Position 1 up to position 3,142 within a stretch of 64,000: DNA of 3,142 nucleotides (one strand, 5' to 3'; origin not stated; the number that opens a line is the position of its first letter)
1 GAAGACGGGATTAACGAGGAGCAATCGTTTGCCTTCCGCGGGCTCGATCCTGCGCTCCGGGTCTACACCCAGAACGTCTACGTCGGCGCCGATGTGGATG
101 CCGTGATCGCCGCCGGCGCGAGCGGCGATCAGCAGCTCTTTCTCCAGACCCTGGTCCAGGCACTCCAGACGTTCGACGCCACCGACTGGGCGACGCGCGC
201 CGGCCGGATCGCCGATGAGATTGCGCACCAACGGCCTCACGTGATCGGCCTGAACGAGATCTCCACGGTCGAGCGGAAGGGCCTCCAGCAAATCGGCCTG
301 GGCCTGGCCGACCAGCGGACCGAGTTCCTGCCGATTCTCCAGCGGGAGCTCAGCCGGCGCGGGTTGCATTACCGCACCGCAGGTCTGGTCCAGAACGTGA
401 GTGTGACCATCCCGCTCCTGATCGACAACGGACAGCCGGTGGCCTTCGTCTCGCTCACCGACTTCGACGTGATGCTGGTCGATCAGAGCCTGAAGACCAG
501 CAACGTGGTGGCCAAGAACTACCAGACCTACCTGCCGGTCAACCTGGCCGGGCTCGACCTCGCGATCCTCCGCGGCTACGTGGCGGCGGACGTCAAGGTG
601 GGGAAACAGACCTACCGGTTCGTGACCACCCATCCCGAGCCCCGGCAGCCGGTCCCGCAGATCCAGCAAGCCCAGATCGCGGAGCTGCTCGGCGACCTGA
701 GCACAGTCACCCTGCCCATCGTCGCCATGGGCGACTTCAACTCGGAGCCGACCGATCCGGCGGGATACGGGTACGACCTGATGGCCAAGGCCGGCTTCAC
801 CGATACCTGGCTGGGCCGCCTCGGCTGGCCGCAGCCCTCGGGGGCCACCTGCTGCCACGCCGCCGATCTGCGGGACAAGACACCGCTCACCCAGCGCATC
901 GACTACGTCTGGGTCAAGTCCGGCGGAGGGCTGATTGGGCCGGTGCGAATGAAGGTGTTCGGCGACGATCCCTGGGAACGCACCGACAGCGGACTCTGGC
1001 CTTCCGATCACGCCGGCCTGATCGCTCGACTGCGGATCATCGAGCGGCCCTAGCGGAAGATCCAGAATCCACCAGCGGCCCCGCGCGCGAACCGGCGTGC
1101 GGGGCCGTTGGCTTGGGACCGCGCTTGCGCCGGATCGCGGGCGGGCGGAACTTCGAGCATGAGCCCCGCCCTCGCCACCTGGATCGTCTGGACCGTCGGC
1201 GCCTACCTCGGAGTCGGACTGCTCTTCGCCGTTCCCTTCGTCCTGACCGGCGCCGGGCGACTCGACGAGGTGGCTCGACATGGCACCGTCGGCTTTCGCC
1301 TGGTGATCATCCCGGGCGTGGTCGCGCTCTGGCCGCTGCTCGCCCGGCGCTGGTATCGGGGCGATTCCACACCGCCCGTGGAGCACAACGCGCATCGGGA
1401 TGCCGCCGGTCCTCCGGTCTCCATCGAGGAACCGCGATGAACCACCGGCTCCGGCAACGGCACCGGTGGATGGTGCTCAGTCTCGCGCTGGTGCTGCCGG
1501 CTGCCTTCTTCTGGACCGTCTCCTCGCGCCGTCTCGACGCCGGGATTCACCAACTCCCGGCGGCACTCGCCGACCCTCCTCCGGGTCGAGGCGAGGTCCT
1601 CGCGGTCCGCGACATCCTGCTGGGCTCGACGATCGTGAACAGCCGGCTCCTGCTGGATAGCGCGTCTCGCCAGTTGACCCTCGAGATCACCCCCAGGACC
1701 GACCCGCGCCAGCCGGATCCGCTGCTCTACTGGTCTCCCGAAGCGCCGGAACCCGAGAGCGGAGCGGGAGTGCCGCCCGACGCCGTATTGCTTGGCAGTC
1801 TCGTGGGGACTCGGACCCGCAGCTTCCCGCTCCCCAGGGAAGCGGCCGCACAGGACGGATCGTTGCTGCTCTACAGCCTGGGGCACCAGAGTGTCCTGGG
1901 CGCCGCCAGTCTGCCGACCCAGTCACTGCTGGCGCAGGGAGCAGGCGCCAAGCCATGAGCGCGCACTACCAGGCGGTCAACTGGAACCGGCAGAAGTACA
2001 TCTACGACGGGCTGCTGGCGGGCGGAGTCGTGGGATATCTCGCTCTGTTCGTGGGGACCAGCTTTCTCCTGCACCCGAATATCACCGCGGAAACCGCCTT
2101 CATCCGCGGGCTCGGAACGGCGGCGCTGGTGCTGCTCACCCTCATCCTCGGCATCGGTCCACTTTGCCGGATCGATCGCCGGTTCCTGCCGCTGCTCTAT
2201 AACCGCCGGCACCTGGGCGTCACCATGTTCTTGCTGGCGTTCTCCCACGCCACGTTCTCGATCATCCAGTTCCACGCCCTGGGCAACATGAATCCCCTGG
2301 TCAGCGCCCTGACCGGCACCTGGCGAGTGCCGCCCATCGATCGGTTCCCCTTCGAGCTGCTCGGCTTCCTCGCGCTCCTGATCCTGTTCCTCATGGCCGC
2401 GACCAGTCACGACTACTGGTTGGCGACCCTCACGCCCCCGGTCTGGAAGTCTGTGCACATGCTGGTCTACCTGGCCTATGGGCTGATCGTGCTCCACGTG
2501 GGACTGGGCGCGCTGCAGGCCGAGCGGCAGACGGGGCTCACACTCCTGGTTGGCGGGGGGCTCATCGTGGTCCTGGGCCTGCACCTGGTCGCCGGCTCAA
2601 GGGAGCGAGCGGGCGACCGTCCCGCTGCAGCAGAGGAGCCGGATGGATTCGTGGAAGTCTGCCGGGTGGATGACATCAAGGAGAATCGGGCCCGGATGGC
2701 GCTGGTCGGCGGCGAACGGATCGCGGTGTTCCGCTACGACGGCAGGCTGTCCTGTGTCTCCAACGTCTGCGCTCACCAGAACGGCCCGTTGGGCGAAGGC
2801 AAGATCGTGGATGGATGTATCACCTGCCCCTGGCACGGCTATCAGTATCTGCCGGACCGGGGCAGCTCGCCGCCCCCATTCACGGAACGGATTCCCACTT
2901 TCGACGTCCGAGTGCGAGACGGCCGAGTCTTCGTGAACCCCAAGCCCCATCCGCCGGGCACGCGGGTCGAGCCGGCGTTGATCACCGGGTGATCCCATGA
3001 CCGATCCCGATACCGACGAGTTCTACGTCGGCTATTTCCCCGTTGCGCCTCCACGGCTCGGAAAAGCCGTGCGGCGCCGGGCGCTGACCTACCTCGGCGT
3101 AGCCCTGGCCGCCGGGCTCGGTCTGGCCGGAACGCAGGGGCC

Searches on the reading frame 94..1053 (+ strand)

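Call 69: search_protein_families(library=pfam, proteins=[window:94-1053:+], max_evalue=0.0001)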
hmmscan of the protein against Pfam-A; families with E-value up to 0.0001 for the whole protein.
window:94-1053:+ (319 aa): 1 family
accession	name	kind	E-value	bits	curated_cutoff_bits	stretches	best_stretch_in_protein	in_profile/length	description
PF03372.29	Exo_endo_phos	-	8.2e-14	52.3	24.5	1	27-306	10-225/225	Endonuclease/Exonuclease/phosphatase family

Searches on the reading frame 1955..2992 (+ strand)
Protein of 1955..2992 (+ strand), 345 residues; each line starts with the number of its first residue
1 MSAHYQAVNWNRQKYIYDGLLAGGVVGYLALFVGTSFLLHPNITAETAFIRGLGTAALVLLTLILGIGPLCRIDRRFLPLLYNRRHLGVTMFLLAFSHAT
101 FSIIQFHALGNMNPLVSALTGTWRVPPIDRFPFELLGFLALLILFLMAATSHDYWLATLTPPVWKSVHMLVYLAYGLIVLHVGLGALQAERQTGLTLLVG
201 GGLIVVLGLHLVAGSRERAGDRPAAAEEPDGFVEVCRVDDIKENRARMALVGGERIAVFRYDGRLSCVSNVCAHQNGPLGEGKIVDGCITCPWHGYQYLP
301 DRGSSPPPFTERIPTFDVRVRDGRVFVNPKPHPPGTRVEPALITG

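Call 69: search_protein_families(library=pfam, proteins=[window:1955-2992:+], max_evalue=0.0001)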
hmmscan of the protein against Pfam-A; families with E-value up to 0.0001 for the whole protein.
window:1955-2992:+ (345 aa): 4 families
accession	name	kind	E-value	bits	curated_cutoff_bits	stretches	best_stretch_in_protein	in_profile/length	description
PF00355.32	Rieske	-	1.8e-16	60.2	20.3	1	233-303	3-73/88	Rieske [2Fe-2S] domain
PF13806.12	Rieske_2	-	1.9e-12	47.4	27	1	232-327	2-103/104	Rieske-like [2Fe-2S] domain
PF01794.25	Ferric_reduct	-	1.5e-10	41.6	28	1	54-178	2-120/121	Ferric reductase like transmembrane component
PF22543.2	Rieske_4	-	3e-08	34.4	28.4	1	233-298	1-70/119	Soluble Rieske-type ferredoxin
